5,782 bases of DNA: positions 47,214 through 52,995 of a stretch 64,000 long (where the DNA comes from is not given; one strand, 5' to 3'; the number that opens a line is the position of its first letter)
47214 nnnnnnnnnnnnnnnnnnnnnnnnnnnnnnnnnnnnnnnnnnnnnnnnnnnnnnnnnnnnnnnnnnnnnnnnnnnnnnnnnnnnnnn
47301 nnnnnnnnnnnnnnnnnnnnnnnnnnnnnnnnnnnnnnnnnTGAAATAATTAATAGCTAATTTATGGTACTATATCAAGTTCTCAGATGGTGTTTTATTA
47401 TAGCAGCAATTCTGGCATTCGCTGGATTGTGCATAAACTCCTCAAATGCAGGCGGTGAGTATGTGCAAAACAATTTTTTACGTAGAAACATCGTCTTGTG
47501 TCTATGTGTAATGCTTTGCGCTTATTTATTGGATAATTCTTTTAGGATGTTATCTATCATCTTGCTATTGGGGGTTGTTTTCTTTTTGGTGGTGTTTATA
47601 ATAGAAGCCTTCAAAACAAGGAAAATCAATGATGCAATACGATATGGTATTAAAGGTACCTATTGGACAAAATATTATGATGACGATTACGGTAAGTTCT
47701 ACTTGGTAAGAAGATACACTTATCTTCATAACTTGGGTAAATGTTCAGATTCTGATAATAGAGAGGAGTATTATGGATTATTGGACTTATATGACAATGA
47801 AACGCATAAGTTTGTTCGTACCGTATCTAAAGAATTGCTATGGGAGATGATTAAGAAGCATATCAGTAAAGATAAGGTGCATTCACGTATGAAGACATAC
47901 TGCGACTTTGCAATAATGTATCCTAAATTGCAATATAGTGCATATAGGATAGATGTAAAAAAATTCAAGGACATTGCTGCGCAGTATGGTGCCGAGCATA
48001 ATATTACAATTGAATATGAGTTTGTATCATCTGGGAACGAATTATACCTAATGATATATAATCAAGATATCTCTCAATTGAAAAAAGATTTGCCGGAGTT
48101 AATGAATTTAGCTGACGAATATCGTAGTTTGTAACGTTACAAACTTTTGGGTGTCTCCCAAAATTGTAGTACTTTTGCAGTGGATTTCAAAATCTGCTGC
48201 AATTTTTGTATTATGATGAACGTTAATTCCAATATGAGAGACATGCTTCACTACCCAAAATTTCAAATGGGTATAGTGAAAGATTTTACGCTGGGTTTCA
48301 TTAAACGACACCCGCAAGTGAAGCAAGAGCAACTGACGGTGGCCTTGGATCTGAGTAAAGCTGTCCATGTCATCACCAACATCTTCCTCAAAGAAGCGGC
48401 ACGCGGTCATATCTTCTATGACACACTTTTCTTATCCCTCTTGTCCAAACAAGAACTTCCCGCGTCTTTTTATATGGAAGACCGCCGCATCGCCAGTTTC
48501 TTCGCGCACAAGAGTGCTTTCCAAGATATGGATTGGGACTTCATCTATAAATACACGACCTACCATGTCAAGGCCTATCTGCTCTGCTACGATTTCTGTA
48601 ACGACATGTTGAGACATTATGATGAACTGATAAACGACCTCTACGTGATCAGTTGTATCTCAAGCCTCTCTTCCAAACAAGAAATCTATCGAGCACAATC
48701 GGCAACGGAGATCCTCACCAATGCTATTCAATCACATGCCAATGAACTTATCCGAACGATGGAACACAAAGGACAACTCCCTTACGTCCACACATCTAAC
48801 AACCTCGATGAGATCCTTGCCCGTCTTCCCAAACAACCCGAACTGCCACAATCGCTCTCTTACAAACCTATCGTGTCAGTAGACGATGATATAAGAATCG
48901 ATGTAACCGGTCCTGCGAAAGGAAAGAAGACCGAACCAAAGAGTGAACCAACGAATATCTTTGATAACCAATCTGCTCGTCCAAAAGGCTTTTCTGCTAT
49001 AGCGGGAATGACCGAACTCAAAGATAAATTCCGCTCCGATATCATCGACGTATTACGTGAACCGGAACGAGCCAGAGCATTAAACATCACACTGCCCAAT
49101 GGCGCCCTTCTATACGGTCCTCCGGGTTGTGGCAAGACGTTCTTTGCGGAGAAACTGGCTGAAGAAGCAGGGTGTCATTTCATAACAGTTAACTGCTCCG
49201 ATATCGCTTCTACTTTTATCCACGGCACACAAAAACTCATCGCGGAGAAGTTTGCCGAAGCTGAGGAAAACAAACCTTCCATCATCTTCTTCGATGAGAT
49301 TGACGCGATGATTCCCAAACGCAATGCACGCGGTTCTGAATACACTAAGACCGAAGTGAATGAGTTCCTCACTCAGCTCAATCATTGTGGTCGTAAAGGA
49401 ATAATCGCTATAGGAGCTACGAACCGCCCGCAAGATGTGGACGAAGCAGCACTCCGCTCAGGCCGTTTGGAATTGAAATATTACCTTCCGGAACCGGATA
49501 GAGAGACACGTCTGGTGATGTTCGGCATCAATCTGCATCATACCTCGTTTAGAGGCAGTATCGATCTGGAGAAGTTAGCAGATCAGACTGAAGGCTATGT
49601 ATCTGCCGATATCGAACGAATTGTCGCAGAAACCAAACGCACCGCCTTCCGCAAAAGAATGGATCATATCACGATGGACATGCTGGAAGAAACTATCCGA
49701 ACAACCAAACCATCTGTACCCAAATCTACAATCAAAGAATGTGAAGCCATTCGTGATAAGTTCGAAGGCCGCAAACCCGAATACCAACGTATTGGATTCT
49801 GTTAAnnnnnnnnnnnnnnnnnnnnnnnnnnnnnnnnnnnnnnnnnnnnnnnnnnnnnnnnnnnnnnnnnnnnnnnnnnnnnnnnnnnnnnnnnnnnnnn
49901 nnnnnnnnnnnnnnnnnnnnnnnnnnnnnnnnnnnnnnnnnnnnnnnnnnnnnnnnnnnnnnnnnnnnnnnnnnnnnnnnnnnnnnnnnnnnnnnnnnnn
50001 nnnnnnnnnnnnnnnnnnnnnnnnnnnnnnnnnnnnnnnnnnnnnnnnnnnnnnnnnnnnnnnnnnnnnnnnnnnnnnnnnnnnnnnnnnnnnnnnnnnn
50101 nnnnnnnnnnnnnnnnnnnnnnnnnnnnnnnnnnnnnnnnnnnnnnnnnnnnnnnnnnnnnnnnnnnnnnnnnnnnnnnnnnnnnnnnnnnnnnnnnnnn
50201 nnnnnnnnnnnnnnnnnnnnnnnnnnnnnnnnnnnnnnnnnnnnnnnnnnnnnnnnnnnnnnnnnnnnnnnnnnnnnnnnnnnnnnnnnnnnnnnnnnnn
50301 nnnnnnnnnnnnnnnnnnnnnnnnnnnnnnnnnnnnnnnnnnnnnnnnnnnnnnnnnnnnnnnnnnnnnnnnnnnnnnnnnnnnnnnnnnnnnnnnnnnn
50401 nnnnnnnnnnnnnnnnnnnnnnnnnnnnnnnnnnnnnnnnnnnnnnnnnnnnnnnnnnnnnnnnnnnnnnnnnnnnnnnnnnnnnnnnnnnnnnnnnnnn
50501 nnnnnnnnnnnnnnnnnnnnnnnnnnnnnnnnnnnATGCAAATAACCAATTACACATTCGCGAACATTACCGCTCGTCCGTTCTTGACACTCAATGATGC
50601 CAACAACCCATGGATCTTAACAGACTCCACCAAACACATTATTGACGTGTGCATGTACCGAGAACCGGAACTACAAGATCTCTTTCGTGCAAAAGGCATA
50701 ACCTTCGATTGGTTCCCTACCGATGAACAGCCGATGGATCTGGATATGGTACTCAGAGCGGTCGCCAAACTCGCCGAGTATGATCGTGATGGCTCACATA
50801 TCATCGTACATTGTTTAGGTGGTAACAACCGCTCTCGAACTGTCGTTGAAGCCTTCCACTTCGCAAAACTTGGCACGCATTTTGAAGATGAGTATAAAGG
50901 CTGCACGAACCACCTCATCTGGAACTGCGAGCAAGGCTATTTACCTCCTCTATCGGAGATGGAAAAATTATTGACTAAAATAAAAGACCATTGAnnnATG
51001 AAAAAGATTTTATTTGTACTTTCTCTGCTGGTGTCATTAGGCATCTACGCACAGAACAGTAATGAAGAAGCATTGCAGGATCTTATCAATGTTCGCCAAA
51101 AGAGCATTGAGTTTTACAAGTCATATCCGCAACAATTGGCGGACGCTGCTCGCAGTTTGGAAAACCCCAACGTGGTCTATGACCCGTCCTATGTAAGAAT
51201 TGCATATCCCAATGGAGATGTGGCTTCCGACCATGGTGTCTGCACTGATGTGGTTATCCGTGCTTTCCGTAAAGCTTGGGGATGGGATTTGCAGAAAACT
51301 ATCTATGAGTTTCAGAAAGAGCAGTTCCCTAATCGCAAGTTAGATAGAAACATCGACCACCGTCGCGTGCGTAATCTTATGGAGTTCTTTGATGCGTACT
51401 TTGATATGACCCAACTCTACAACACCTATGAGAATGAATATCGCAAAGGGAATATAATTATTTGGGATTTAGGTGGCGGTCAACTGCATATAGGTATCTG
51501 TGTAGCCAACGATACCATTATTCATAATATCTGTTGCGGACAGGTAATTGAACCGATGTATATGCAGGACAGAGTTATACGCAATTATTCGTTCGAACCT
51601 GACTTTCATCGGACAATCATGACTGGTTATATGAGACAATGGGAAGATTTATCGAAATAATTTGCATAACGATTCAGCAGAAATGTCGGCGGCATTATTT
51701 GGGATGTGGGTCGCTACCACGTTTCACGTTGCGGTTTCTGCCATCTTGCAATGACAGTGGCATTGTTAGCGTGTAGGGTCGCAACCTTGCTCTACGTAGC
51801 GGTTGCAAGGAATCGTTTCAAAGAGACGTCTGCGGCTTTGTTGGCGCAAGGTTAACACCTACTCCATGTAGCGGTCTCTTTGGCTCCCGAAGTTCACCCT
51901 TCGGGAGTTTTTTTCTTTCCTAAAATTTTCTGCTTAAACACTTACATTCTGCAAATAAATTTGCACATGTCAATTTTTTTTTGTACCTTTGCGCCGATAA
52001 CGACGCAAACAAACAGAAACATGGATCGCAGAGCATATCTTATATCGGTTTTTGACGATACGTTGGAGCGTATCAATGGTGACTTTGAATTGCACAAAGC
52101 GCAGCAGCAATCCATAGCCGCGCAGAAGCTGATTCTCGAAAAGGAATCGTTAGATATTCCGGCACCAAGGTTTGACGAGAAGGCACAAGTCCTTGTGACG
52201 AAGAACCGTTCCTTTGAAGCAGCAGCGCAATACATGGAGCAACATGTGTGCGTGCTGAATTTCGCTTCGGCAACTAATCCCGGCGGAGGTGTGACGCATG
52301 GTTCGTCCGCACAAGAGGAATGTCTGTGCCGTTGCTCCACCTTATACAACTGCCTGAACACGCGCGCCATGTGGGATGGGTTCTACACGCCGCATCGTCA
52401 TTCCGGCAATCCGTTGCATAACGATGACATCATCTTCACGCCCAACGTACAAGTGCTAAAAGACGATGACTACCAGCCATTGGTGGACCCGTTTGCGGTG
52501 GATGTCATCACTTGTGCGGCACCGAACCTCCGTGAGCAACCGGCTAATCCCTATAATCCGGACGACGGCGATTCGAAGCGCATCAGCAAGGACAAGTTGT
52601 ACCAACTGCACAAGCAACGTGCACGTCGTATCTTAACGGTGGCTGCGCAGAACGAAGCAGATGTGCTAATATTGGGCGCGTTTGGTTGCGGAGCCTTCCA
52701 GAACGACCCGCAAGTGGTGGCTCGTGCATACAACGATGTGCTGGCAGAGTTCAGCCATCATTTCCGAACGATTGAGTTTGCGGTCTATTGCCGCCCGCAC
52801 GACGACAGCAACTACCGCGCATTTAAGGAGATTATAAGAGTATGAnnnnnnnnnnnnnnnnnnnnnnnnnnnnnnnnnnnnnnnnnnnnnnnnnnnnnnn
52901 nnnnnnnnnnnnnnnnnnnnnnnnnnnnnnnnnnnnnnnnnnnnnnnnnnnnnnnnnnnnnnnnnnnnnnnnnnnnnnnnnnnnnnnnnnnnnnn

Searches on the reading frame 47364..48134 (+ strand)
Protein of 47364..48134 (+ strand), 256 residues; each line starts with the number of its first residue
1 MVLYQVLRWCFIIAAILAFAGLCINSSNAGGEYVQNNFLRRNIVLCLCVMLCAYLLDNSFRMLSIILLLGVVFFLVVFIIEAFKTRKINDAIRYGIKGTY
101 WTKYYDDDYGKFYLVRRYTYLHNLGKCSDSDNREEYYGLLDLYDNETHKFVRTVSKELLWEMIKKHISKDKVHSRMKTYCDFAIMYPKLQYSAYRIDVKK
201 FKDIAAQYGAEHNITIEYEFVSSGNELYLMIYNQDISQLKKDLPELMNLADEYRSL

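Call 8: search_protein_families(library=pfam, proteins=[window:47364-48134:+], max_evalue=0.001)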
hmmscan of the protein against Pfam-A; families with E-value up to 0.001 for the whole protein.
window:47364-48134:+ (256 aa): 0 families

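Call 34: search_protein_families(library=pfam, proteins=[window:47364-48134:+], max_evalue=5)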
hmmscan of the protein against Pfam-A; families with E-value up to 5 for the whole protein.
window:47364-48134:+ (256 aa): 2 families
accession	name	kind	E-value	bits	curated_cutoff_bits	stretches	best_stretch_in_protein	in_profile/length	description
PF01566.24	Nramp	-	0.56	9.6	29.8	1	7-86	56-139/357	Natural resistance-associated macrophage protein-like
PF11992.13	TgpA_N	-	0.67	9.3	30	1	13-91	24-103/333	TgpA N-terminal domain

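Call 84: search_protein_families(library=padloc, proteins=[window:47364-48134:+], max_evalue=0.001)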
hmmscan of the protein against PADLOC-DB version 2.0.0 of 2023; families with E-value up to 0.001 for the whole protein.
window:47364-48134:+ (256 aa): 0 families

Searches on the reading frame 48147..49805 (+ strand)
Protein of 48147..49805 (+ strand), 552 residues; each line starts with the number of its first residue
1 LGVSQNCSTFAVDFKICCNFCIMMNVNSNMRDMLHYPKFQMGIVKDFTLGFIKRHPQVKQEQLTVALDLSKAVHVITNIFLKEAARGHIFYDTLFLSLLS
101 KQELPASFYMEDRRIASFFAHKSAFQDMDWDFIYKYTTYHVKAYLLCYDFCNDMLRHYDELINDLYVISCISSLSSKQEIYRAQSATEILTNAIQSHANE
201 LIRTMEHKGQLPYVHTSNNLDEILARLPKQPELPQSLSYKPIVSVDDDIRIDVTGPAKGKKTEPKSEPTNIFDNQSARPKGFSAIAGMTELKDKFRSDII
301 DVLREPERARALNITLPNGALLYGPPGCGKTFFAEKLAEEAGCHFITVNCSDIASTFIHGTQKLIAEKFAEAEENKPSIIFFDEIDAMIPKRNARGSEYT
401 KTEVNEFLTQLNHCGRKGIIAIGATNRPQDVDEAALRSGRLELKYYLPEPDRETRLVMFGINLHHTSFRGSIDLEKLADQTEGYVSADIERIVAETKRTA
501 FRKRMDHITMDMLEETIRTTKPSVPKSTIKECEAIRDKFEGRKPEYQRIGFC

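Call 8: search_protein_families(library=pfam, proteins=[window:48147-49805:+], max_evalue=0.001)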
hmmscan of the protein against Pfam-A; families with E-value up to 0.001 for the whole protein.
window:48147-49805:+ (552 aa): 10 families
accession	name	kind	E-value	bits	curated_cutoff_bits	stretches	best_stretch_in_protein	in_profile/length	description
PF00004.35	AAA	-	2.2e-35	122.4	21.2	1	321-448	2-130/131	ATPase family associated with various cellular activities (AAA)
PF17862.7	AAA_lid_3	-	1.6e-09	37.6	27.2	1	471-515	1-45/45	AAA+ lid domain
PF13173.12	AAA_14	-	8.1e-07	29.5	27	1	321-388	6-74/129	AAA domain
PF07728.20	AAA_5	-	2.6e-05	24.7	22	1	321-387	3-77/139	AAA domain (dynein-related subfamily)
PF13191.12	AAA_16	-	3.1e-05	25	32.6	1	317-411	24-120/167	AAA ATPase domain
PF13401.12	AAA_22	-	0.00011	22.9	27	0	321-352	9-43/130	AAA domain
PF13479.12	AAA_24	-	0.00015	22.1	27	0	320-433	5-138/195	AAA domain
PF13207.12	AAA_17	-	0.00039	21.1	27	0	323-347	1-25/136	AAA domain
PF13671.12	AAA_33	-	0.00068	20.4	27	0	321-349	3-31/143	AAA domain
PF13238.12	AAA_18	-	0.00093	20.1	29.4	0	321-355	2-33/128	AAA domain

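Call 84: search_protein_families(library=padloc, proteins=[window:48147-49805:+], max_evalue=0.001)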
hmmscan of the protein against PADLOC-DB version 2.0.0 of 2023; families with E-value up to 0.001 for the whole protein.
window:48147-49805:+ (552 aa): 7 families
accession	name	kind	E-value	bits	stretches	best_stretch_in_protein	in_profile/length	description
PDLC02196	IetA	-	1.6e-29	101.5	1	297-523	102-325/374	-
PDLC04232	IetA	-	1.2e-23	82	1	291-524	87-320/330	-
PDLC02195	IetA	-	4.9e-23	80.1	1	297-522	117-339/395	-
PDLC04231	IetA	-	4.9e-12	44.2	1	320-450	120-247/262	-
PDLC00915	TRIP13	-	2.6e-10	38.2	1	283-522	29-293/302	TRIP13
PDLC00914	TRIP13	-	8.8e-08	29.9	1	322-524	76-296/302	TRIP13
PDLC04140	mad8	-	7.1e-07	27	0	313-342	23-52/314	mads_8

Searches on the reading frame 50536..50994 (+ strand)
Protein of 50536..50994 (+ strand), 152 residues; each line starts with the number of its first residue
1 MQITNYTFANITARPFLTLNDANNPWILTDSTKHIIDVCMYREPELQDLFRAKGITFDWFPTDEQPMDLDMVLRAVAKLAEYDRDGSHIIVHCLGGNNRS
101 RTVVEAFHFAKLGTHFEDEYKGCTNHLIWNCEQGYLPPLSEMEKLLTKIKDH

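Call 8: search_protein_families(library=pfam, proteins=[window:50536-50994:+], max_evalue=0.001)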
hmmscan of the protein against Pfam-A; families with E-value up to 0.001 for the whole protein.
window:50536-50994:+ (152 aa): 2 families
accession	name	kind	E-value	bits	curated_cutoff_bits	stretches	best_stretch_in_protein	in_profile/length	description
PF00782.25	DSPc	-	3e-05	24.3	33.5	1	60-118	50-105/133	Dual specificity phosphatase, catalytic domain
PF22784.1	PTP-SAK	-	0.00089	19.8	27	0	43-105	42-106/153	Swiss Army Knife protein, DSP-PTPase phosphatase domain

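Call 84: search_protein_families(library=padloc, proteins=[window:50536-50994:+], max_evalue=0.001)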
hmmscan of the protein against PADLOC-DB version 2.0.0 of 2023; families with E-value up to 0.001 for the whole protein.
window:50536-50994:+ (152 aa): 0 families

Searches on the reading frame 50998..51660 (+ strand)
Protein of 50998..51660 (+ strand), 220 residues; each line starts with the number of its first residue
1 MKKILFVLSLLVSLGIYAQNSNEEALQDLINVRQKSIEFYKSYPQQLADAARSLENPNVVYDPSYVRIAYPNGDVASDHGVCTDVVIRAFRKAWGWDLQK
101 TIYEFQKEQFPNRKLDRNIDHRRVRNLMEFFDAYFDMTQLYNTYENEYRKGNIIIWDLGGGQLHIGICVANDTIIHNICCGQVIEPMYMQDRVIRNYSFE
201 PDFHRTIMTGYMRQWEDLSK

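Call 8: search_protein_families(library=pfam, proteins=[window:50998-51660:+], max_evalue=0.001)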
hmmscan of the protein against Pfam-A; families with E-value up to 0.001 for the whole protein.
window:50998-51660:+ (220 aa): 1 family
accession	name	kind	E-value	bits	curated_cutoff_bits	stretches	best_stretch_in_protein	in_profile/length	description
PF06940.17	DUF1287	-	1.2e-37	129.6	25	1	49-198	2-162/163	Domain of unknown function (DUF1287)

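Call 84: search_protein_families(library=padloc, proteins=[window:50998-51660:+], max_evalue=0.001)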
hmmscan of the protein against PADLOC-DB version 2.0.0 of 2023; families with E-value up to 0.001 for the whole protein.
window:50998-51660:+ (220 aa): 0 families

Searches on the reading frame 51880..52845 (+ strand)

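Call 8: search_protein_families(library=pfam, proteins=[window:51880-52845:+], max_evalue=0.001)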
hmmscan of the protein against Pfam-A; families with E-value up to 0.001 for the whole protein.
window:51880-52845:+ (321 aa): 1 family
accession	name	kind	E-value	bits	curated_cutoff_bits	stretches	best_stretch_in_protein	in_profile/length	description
PF10021.15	PARG_cat_microb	-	1.8e-36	126.1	23.5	1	69-195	21-146/146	Microbial-type PARG, catalytic domain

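Call 84: search_protein_families(library=padloc, proteins=[window:51880-52845:+], max_evalue=0.001)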
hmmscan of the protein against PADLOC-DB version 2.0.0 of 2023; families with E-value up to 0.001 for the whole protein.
window:51880-52845:+ (321 aa): 0 families
